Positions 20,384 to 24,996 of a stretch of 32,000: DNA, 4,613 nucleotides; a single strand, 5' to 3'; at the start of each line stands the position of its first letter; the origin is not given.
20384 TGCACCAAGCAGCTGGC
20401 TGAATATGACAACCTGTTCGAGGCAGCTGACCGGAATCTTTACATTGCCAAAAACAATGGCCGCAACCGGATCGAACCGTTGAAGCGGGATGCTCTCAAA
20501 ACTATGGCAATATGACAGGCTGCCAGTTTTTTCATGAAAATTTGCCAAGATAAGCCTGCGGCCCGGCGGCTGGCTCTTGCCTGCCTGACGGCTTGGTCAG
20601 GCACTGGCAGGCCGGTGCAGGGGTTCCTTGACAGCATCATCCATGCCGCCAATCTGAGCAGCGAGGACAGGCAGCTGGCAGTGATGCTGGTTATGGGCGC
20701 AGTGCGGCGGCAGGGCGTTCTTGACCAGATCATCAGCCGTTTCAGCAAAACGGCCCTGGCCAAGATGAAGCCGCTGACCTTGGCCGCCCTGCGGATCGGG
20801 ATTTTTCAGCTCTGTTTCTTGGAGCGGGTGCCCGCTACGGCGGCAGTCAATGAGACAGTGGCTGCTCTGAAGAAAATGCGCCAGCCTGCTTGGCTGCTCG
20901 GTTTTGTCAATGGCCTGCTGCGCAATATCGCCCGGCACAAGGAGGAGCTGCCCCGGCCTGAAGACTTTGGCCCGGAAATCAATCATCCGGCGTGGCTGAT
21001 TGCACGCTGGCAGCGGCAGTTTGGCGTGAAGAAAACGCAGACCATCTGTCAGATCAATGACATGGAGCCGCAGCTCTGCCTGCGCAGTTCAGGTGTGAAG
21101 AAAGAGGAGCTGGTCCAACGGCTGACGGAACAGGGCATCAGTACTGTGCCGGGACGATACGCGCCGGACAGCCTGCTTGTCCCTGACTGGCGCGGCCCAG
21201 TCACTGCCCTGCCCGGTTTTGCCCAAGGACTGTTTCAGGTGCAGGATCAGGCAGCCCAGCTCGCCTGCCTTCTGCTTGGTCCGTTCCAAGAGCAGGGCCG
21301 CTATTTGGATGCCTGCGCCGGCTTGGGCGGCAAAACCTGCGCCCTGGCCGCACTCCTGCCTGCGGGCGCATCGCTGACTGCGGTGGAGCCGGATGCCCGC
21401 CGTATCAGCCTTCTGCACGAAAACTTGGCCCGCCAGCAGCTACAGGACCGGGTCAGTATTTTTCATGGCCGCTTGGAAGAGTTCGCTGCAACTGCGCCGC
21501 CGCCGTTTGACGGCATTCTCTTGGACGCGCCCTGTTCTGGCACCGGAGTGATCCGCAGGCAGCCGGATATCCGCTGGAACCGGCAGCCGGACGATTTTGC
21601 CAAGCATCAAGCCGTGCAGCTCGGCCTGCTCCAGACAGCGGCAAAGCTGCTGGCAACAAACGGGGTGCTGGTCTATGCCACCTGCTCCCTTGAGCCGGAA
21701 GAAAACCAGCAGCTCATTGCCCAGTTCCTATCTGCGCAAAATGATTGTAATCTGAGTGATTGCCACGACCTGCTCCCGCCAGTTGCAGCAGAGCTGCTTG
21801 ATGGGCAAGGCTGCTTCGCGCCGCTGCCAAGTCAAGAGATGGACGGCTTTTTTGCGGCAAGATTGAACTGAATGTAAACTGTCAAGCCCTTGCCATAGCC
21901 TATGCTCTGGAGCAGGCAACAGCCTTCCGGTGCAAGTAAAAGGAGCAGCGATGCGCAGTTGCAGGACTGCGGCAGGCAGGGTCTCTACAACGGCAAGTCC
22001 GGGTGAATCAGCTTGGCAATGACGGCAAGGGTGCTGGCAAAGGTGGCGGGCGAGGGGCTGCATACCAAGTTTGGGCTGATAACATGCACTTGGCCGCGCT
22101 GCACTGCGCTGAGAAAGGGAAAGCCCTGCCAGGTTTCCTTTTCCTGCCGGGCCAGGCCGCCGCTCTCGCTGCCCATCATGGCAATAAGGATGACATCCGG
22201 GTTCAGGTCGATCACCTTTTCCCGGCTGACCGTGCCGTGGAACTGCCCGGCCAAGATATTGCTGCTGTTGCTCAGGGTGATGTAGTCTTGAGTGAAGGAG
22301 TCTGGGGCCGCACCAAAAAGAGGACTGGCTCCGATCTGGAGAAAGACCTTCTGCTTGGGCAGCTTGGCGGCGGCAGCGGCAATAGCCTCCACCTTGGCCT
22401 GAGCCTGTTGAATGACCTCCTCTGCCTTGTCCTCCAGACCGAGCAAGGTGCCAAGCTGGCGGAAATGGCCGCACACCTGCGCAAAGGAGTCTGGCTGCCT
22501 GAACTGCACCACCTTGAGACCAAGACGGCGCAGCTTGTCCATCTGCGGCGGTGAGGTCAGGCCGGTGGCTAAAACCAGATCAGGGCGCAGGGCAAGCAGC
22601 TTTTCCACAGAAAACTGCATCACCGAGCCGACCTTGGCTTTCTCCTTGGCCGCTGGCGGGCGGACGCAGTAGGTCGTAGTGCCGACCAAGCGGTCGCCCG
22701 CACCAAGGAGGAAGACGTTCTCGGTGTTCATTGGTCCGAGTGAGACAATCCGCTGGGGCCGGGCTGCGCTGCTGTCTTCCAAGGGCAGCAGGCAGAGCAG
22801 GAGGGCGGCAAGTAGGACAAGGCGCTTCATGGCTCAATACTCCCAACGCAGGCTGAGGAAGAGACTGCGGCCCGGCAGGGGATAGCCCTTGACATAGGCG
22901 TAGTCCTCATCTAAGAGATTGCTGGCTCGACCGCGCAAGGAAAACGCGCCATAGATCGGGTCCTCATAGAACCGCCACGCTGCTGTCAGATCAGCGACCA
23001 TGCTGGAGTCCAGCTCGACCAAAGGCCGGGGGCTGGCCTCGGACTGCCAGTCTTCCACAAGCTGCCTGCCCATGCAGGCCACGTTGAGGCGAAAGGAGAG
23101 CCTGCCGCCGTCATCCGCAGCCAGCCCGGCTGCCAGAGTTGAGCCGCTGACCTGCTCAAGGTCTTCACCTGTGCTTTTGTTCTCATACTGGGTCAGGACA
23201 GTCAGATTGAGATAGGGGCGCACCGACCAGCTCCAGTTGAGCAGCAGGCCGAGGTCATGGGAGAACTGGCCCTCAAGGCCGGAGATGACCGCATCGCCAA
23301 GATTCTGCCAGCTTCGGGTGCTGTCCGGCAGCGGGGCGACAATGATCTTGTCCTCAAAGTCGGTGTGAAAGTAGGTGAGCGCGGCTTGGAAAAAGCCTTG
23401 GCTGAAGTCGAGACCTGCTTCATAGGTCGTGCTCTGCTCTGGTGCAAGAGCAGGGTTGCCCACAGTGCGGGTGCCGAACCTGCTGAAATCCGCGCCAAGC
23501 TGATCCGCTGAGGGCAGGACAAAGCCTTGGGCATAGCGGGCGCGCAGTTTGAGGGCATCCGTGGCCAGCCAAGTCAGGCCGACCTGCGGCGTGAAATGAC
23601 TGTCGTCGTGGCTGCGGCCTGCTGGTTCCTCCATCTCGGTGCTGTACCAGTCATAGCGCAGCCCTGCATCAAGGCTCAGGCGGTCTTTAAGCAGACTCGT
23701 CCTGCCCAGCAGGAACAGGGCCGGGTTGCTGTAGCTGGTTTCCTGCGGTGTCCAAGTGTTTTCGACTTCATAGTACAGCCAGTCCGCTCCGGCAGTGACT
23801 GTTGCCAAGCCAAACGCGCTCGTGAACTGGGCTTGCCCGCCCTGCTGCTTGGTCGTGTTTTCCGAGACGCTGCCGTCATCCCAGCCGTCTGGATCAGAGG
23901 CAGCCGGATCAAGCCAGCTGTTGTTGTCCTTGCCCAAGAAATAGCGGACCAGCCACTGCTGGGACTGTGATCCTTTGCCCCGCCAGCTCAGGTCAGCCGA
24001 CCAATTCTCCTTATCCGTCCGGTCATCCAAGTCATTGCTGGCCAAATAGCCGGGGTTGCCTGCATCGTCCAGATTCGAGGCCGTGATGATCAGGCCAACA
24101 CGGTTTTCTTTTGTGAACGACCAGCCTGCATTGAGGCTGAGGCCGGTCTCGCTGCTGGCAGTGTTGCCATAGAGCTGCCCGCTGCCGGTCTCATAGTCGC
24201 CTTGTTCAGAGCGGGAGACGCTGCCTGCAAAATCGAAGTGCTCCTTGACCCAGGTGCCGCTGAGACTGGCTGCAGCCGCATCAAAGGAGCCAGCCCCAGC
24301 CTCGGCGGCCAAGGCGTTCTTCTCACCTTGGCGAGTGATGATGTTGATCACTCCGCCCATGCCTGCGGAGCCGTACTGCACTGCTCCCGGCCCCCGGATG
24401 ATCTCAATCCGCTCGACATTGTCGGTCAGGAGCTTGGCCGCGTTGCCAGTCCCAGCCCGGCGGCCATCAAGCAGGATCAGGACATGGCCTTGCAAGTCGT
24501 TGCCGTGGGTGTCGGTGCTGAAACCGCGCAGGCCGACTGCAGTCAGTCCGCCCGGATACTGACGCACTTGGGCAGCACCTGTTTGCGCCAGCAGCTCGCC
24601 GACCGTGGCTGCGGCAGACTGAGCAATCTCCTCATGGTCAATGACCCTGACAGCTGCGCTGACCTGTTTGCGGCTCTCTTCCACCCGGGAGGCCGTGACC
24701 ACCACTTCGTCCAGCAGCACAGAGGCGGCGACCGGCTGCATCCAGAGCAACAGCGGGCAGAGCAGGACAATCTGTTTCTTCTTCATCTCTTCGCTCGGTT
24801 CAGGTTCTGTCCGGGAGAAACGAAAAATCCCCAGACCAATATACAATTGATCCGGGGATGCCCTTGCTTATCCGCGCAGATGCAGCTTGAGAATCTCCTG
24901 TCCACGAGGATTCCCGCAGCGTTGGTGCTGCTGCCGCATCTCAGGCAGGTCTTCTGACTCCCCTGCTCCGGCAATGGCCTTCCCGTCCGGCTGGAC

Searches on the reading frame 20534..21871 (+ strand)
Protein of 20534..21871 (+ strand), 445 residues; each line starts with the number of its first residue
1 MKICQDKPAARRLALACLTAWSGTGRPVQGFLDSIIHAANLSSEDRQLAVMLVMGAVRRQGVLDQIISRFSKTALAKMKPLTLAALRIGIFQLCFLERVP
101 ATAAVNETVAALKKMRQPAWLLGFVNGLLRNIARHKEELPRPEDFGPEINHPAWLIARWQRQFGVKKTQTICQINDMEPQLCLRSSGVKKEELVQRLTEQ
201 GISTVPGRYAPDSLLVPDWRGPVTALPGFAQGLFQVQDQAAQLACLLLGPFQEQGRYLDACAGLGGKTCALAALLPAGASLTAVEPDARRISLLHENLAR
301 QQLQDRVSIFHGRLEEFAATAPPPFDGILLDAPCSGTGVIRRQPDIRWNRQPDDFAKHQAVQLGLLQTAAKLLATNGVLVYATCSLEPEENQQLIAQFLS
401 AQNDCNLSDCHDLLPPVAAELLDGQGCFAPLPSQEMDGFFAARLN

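Call 26: search_protein_families(library=pfam, proteins=[window:20534-21871:+], max_evalue=0.001)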
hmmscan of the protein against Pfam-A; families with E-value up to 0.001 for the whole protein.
window:20534-21871:+ (445 aa): 4 families
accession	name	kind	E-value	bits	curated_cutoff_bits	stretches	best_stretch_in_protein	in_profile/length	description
PF01189.24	Methyltr_RsmB-F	-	3.4e-47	161.1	27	1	252-444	7-198/199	16S rRNA methyltransferase RsmB/F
PF01029.23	NusB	-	2e-25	90.1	23.1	1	9-134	2-133/133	NusB family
PF22458.1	RsmF-B_ferredox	-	7.6e-13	48.9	27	1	151-216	1-67/74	Methyltr_RsmF/B-like, ferredoxin-like domain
PF13847.12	Methyltransf_31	-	0.00049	20.2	27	1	254-402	4-126/145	Methyltransferase domain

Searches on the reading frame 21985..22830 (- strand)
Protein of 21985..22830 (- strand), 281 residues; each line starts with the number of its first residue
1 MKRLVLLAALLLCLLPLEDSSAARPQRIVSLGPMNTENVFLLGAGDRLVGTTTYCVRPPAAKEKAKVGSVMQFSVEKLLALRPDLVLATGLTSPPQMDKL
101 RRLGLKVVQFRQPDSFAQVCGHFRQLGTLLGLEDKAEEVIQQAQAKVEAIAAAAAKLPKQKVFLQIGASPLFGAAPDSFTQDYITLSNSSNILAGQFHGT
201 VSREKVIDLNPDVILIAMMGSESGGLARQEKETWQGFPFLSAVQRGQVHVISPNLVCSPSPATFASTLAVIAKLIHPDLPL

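Call 26: search_protein_families(library=pfam, proteins=[window:21985-22830:-], max_evalue=0.001)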
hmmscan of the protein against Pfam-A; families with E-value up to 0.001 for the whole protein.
window:21985-22830:- (281 aa): 1 family
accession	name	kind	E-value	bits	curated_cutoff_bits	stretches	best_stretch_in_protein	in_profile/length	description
PF01497.23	Peripla_BP_2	-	5.1e-33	114.9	27.5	1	28-253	1-233/235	Periplasmic binding protein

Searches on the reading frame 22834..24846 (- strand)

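Call 26: search_protein_families(library=pfam, proteins=[window:22834-24846:-], max_evalue=0.001)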
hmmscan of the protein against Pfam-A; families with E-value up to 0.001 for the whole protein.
window:22834-24846:- (670 aa): 3 families
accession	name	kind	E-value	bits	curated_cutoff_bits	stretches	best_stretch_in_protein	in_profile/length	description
PF00593.30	TonB_dep_Rec_b-barrel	-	1.4e-47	164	27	1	225-644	17-436/436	TonB dependent receptor-like, beta-barrel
PF07715.20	Plug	-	2.6e-18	66.9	23.9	1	60-166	3-107/107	TonB-dependent Receptor Plug Domain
PF14905.12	OMP_b-brl_3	-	9e-10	38.6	27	1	387-555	126-303/408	Outer membrane protein beta-barrel family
